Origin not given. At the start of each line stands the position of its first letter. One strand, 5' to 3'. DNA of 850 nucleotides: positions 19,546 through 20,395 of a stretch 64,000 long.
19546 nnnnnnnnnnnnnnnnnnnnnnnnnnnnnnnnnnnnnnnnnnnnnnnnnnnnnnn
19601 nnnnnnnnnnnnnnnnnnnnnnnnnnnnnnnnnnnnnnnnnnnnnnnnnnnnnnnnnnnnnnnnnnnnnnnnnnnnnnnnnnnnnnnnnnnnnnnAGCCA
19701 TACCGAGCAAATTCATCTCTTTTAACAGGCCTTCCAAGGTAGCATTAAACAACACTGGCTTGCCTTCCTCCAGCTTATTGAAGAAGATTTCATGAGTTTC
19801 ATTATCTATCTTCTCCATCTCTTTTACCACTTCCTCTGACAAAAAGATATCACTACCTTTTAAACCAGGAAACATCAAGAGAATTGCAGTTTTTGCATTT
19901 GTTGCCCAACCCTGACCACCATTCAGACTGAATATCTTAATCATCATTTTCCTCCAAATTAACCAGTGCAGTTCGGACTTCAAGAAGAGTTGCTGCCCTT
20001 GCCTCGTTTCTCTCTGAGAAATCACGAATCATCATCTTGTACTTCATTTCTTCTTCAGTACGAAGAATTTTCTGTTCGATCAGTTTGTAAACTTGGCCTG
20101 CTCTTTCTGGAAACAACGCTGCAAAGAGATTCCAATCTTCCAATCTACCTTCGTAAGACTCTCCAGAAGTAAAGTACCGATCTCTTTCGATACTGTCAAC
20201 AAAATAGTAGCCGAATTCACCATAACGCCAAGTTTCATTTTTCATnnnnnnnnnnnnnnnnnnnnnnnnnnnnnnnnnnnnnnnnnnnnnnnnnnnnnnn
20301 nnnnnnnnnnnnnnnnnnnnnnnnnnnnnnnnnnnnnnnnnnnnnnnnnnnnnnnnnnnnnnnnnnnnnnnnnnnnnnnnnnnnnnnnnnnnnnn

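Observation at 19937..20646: Paralog pair split by a start/stop-coupled 53-aa membrane peptide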

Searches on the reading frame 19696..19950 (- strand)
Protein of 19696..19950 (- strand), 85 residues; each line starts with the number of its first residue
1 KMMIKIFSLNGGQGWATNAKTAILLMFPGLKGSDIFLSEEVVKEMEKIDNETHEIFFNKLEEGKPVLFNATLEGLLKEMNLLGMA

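Call 9: search_protein_families(library=phrogs, proteins=[window:19696-19950:-], max_evalue=0.01)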
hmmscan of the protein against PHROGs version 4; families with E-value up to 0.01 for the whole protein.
window:19696-19950:- (85 aa): 2 families
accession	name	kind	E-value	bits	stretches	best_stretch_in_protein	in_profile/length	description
phrog_14890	-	unknown function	3.2e-11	44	1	13-79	26-91/98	-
phrog_7297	-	unknown function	0.00033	21.8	1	13-82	19-79/82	-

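Call 10: search_protein_families(library=pfam, proteins=[window:19696-19950:-], max_evalue=1)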
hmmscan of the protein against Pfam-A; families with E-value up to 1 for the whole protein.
window:19696-19950:- (85 aa): 0 families

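Call 84: search_protein_families(library=padloc, proteins=[window:19696-19950:-], max_evalue=0.1)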
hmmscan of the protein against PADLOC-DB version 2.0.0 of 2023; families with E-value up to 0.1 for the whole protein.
window:19696-19950:- (85 aa): 0 families

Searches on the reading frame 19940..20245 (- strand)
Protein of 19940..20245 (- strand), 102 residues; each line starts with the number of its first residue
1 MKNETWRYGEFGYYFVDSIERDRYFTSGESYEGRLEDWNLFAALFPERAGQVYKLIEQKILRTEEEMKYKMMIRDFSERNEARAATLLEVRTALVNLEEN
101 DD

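Call 9: search_protein_families(library=phrogs, proteins=[window:19940-20245:-], max_evalue=0.01)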
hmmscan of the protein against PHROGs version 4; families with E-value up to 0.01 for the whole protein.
window:19940-20245:- (102 aa): 1 family
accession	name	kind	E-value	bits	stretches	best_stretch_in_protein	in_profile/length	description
phrog_15823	-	unknown function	0.0039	18.7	1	7-71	6-68/96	-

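Call 10: search_protein_families(library=pfam, proteins=[window:19940-20245:-], max_evalue=1)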
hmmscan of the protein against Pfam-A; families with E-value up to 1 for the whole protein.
window:19940-20245:- (102 aa): 0 families

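Call 13: search_dna_similar(query=window:19940-20245:-, collection=phages, mode=protein, max_evalue=1, max_rows=60, rows=spread)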
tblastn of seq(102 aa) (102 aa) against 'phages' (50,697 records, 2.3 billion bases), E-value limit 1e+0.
Records with a match: 6; places in all: 10; records where one place covers at least 80% of the query: 5.
Best place of each record, by identity: 95-99% 1; 90-95% 3; 60-80% 1; <60% 1.
By first word of the organism name: Escherichia 5; Pectobacterium 1.
By host as written in the record: Escherichia coli str. K-12 substr. MG1655 3; Escherichia coli 1; Escherichia sp. 1; Pectobacterium sp. 7V 1.
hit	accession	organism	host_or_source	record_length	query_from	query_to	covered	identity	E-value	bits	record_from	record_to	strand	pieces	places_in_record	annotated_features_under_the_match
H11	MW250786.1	Escherichia phage UPEC06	Escherichia coli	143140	1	102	100%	95.1%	3e-59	200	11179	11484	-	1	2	hypothetical protein (x3)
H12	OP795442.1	Escherichia phage A7_1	Escherichia coli str. K-12 substr. ...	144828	1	102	100%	94.1%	3e-58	197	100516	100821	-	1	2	hypothetical protein (x3)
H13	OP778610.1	Escherichia phage W70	Escherichia coli str. K-12 substr. ...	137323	1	102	100%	93.1%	8e-57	193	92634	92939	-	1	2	hypothetical protein (x3)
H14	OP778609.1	Escherichia phage A73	Escherichia coli str. K-12 substr. ...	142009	1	102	100%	93.1%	8e-57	193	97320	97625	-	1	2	hypothetical protein (x3)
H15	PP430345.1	Escherichia phage vB_EcoM-LTH01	Escherichia sp.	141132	1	102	100%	75.0%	2e-57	233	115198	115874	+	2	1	hypothetical protein (x4)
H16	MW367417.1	Pectobacterium phage PcCB7V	Pectobacterium sp. 7V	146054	7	70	63%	28.1%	9e-1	34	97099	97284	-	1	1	hypothetical protein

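Call 15: get_annotated_region(hit=H16, flank=2500)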
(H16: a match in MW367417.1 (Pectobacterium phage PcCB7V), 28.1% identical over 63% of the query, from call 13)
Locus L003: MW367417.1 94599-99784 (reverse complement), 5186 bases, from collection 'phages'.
description: Pectobacterium phage PcCB7V, complete genome.
organism: Pectobacterium phage PcCB7V (NCBI taxid 2798043)
taxonomy: Viruses; Duplodnaviria; Heunggongvirae; Uroviricota; Caudoviricetes; Vequintavirinae; Certrevirus
host: Pectobacterium sp. 7V; source: -; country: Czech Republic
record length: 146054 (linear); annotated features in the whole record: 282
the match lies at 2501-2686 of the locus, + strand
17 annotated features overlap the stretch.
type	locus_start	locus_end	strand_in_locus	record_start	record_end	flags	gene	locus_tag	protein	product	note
CDS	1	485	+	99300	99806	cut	-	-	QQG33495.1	hypothetical protein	-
CDS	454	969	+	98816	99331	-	-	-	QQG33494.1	hypothetical protein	-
CDS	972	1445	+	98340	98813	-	-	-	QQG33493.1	hypothetical protein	-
CDS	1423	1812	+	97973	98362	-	-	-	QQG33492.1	tail fiber protein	-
CDS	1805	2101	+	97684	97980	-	-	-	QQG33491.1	hypothetical protein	-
CDS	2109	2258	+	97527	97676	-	-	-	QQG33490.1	hypothetical protein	-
CDS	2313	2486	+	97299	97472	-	-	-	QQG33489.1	hypothetical protein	-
CDS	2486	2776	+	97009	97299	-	-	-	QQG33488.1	hypothetical protein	-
CDS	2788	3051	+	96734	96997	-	-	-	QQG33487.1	hypothetical protein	-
CDS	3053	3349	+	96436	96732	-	-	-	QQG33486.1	hypothetical protein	-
CDS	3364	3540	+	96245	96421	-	-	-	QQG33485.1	hypothetical protein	-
CDS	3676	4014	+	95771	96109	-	-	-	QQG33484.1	hypothetical protein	-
CDS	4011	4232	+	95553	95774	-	-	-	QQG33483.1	hypothetical protein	-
CDS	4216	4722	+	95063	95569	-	-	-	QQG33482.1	tail fiber protein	-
CDS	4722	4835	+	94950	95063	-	-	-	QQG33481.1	hypothetical protein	-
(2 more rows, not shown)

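Call 16: get_annotated_region(hit=H15, flank=2500)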
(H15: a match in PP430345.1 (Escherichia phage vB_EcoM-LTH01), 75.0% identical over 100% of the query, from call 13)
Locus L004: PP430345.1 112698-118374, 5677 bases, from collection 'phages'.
description: Escherichia phage vB_EcoM-LTH01, complete genome.
organism: Escherichia phage vB_EcoM-LTH01 (NCBI taxid 3127726)
taxonomy: Viruses; Duplodnaviria; Heunggongvirae; Uroviricota; Caudoviricetes; Vequintavirinae
host: Escherichia sp.; source: feces; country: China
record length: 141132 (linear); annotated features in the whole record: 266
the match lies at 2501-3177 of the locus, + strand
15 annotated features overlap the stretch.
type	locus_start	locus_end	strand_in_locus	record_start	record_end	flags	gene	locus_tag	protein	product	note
CDS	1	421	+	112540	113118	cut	-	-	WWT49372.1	hypothetical protein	-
CDS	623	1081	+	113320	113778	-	-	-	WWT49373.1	hypothetical protein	-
CDS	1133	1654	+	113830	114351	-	-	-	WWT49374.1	hypothetical protein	-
CDS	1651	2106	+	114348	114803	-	-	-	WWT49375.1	hypothetical protein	-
CDS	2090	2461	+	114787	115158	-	-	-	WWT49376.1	hypothetical protein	-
CDS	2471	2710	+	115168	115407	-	-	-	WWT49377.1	hypothetical protein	-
CDS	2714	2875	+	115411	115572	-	-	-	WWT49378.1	hypothetical protein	-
CDS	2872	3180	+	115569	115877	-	-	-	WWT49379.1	hypothetical protein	-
CDS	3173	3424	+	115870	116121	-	-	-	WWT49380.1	hypothetical protein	-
CDS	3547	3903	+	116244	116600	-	-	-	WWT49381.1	hypothetical protein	-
CDS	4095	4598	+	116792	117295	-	-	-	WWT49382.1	hypothetical protein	-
CDS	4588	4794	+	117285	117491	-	-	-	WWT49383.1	hypothetical protein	-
CDS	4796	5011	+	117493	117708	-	-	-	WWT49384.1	hypothetical protein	-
CDS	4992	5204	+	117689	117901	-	-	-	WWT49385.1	hypothetical protein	-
CDS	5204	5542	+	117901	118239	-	-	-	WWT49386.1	hypothetical protein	-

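Call 17: get_annotated_region(hit=H13, flank=2500)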
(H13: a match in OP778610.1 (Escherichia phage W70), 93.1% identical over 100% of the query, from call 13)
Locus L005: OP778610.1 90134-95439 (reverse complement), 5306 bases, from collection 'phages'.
description: Escherichia phage W70, complete genome.
organism: Escherichia phage W70 (NCBI taxid 3003820)
taxonomy: Viruses; Duplodnaviria; Heunggongvirae; Uroviricota; Caudoviricetes; Vequintavirinae
host: Escherichia coli str. K-12 substr. MG1655; source: animal feces; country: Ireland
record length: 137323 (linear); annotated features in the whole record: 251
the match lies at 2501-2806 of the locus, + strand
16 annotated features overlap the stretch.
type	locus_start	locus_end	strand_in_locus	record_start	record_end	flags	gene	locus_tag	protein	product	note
CDS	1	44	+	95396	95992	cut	-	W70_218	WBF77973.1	hypothetical protein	-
CDS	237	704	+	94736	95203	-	-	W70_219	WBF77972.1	hypothetical protein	-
CDS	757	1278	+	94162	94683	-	-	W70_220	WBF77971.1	hypothetical protein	-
CDS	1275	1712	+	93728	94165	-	-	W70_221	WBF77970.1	hypothetical protein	-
CDS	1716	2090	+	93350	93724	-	-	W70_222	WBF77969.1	hypothetical protein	-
CDS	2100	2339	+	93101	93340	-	-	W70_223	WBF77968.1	hypothetical protein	-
CDS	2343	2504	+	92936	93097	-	-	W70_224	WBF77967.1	hypothetical protein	-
CDS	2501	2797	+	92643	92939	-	-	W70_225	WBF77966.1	hypothetical protein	-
CDS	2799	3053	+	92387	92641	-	-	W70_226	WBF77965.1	hypothetical protein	-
CDS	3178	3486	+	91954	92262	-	-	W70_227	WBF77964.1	hypothetical protein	-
CDS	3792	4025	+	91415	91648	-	-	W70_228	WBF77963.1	hypothetical protein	-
CDS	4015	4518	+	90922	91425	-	-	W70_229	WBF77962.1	hypothetical protein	-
CDS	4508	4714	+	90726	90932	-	-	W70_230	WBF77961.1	hypothetical protein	-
CDS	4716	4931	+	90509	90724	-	-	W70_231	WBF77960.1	hypothetical protein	-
CDS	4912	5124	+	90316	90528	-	-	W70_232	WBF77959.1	hypothetical protein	-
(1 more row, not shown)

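Call 18: get_annotated_region(hit=H14, flank=2500)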
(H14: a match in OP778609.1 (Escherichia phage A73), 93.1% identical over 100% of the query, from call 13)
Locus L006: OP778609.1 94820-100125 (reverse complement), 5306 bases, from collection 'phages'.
description: Escherichia phage A73, complete genome.
organism: Escherichia phage A73 (NCBI taxid 3003819)
taxonomy: Viruses; Duplodnaviria; Heunggongvirae; Uroviricota; Caudoviricetes; Vequintavirinae
host: Escherichia coli str. K-12 substr. MG1655; source: animal feces; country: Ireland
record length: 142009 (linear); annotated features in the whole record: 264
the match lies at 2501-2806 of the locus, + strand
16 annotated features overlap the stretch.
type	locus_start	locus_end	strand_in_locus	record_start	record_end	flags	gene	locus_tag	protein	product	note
CDS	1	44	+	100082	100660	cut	-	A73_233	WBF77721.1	hypothetical protein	A73_233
CDS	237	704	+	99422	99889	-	-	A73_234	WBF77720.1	hypothetical protein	A73_234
CDS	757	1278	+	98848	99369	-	-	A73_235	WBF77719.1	hypothetical protein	A73_235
CDS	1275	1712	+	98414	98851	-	-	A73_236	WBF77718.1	hypothetical protein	A73_236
CDS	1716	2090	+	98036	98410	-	-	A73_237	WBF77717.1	hypothetical protein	A73_237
CDS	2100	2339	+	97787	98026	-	-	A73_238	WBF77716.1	hypothetical protein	A73_238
CDS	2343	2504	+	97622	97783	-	-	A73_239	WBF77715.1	hypothetical protein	A73_239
CDS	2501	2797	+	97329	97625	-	-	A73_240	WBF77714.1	hypothetical protein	A73_240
CDS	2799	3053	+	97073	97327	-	-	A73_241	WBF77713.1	hypothetical protein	A73_241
CDS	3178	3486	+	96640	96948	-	-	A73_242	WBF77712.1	hypothetical protein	A73_242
CDS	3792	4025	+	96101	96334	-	-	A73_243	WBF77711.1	hypothetical protein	A73_243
CDS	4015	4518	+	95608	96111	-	-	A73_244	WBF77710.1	hypothetical protein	A73_244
CDS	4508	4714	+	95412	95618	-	-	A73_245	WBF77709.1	hypothetical protein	A73_245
CDS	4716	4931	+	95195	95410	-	-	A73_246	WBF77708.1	hypothetical protein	A73_246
CDS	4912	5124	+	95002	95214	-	-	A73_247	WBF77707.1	hypothetical protein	A73_247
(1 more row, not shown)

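Call 35: find_homologous_proteins(query=window:19940-20245:-, max_evalue=10)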
Query seq(102 aa) (102 aa): 1 proteins with E <= 10 among 3 candidates.
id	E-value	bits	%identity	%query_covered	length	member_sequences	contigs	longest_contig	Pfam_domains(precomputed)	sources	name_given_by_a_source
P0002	5.9e-57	208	94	100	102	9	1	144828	-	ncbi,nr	ncbi:hypothetical protein A71_15 [Escherichia phage A7_1]|nr:hypothetical protein A71_15 [Escherichi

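Call 40: find_related_loci(query=A2, collection=viral_contigs, flank=2500)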
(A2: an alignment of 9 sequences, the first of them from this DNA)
Query A2 (102 aa) in viral_contigs; peptide patterns used: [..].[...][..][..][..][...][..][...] (x = any residue, [..] = any of these).
22 stretches matched a pattern; 1 encode a relative of the query (tblastn E <= 1e-3); 1 distinct loci.
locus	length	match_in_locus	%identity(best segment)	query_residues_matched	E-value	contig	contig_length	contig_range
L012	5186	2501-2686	28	7-70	6e-6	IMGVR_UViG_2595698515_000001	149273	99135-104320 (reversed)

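Call 57: search_protein_representatives(alignment_id=A3)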
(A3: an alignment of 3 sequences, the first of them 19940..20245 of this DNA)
Query: 3 sequences, 102 profile positions. Proteins with E-value up to 0.001 (for the whole library): 3; up to 1e-10: 2; up to 1e-30: 1. The best 3 are listed.
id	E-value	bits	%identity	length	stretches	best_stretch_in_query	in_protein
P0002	4.8e-56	203.2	-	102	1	1-102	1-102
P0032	1.8e-23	98.7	-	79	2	1-59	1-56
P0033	1.1e-07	47.9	-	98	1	6-95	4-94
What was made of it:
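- On phrog_15823 (g102-like partner family): P0033 bridges the families at E 1e-7 (call 57).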

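Call 60: find_encoding_contigs(protein=P0033, flank=4000, max_places=6)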
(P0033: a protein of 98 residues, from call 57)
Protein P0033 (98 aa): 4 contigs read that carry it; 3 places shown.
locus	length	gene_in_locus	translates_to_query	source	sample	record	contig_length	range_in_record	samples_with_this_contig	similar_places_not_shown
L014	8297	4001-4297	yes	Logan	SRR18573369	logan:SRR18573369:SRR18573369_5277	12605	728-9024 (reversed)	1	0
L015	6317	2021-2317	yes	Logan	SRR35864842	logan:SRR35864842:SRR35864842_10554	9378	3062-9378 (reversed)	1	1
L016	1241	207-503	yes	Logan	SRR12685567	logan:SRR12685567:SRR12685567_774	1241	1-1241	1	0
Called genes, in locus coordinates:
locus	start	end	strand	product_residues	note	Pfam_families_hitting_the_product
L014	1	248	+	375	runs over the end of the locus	PF10127:RlaP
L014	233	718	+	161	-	-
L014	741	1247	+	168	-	-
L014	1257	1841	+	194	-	-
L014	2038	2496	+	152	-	-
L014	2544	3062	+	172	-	-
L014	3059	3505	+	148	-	-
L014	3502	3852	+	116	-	-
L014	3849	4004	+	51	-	-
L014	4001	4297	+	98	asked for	-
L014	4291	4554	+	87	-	-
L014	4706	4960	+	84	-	-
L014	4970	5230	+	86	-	-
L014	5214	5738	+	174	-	-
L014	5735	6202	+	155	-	PF00467:KOW (faint)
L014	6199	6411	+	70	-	-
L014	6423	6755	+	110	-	-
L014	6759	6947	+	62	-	-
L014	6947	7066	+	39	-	-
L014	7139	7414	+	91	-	-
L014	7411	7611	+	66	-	-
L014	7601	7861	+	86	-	-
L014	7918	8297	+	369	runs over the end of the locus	?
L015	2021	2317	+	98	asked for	-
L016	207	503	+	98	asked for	-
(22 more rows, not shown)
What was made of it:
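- Tried and rejected: One of them (P0033) led to the useful third lineage (calls 57, 60).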

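Call 61: predict_structure(alignment_id=A3)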
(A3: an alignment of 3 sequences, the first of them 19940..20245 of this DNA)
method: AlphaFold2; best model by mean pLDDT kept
length: 102 residues; sequences in the alignment: 3
mean_pLDDT: 78.7   pTM: 0.55
mean pLDDT of the five models: 78.7, 67.1, 66.6, 64.8, 61.8
residues with pLDDT >= 90: 7; 70-90: 80; 50-70: 12; < 50: 3
segments of 3 or more residues with pLDDT < 50: none
pLDDT, mean of each block of 10 residues (from residue 1): 58 84 81 86 90 85 75 78 77 77 52
secondary structure, 60 per line:
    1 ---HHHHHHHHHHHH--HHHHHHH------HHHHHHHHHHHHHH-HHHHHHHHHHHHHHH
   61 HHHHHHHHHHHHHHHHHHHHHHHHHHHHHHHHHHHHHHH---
elements in order: H4-15 H18-24 H31-44 H46-99
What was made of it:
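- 19937..20245 (-): g102: a 102-aa acidic (pI 4.7), all-helical protein. It is the conserved downstream partner of the peptide and has a weak SD of its own. AF2 gives pLDDT 78.7 with helices 4-15, 18-24, 31-44 and 46-99 (call 61).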

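Call 70: fold_search(model_id=the predicted structure, library=pdb)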
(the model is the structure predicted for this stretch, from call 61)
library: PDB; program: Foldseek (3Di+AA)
matches with E <= 10: 3; with E <= 0.001: 0
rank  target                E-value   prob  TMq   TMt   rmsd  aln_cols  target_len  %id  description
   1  5yym_A                3.8e+00  0.07  0.23  0.05  10.8        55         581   11  Crystal structures of E.coli arginyl-trna synthetase (argrs) in complex with substrate Arg (released 2018-12-12)
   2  8fkp_SZ               7.1e+00  0.09  0.31  0.21   6.7        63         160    6  Human nucleolar pre-60S ribosomal subunit (State A1) (released 2023-07-12)
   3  6aci_H                9.1e+00  0.03  0.21  0.24   8.6        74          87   15  Crystal structure of EPEC effector NleB in complex with FADD death domain (released 2019-05-01)

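Call 75: fold_search(model_id=the predicted structure, library=viral)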
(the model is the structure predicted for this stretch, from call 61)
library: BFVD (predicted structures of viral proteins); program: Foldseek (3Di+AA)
matches with E <= 10: 12; with E <= 0.001: 0
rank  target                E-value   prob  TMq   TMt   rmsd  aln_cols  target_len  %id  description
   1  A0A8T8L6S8            3.8e-02  1.00  0.66  0.84   1.5        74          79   23  (no name in the UniProt tables at hand)
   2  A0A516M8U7            4.3e+00  0.21  0.49  0.48   9.6        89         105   20  (no name in the UniProt tables at hand)
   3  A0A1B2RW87            5.2e+00  0.15  0.39  0.49   6.1        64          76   11  Uncharacterized protein [Lymphocystis disease virus 3]
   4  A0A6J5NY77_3          6.6e+00  0.06  0.20  0.02  10.0        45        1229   11  Uncharacterized protein [uncultured Caudovirales phage]
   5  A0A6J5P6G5            6.6e+00  0.02  0.19  0.26   6.5        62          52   13  Uncharacterized protein [uncultured Caudovirales phage]
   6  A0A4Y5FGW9            8.5e+00  0.08  0.35  0.23   6.2        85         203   16  (no name in the UniProt tables at hand)
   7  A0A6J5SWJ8            8.5e+00  0.05  0.21  0.31  10.4        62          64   16  Uncharacterized protein [uncultured Caudovirales phage]
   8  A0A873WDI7            9.1e+00  0.06  0.28  0.29   7.9        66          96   12  (no name in the UniProt tables at hand)
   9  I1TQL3                9.1e+00  0.02  0.17  0.08   8.3        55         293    9  (no name in the UniProt tables at hand)
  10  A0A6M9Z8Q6            9.7e+00  0.04  0.20  0.06   6.7        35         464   20  Capsid protein [Cressdnaviricota sp.]
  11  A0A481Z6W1            9.7e+00  0.04  0.18  0.09   7.8        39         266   15  F-box domain and ankyrin repeat protein [Pithovirus LCPAC302]
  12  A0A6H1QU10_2          9.7e+00  0.03  0.24  0.03  12.0        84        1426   17  Viral A-type inclusion protein [Ostreococcus mediterraneus virus 2]
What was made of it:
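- Tried and rejected: Against BFVD it found only a 79-residue viral protein, plausibly its own paralog, which I did not verify (calls 70, 75).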

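Call 84: search_protein_families(library=padloc, proteins=[window:19940-20245:-], max_evalue=0.1)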
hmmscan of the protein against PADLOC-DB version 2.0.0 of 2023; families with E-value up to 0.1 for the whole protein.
window:19940-20245:- (102 aa): 0 families

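Call 86: search_protein_families(library=ncbifam, proteins=[window:19940-20245:-], max_evalue=1)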
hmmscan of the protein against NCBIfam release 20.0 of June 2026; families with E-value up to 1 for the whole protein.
window:19940-20245:- (102 aa): 0 families
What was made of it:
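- It has no sequence or profile similarity to any known toxin or defence-related family (calls 10, 84, 86).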
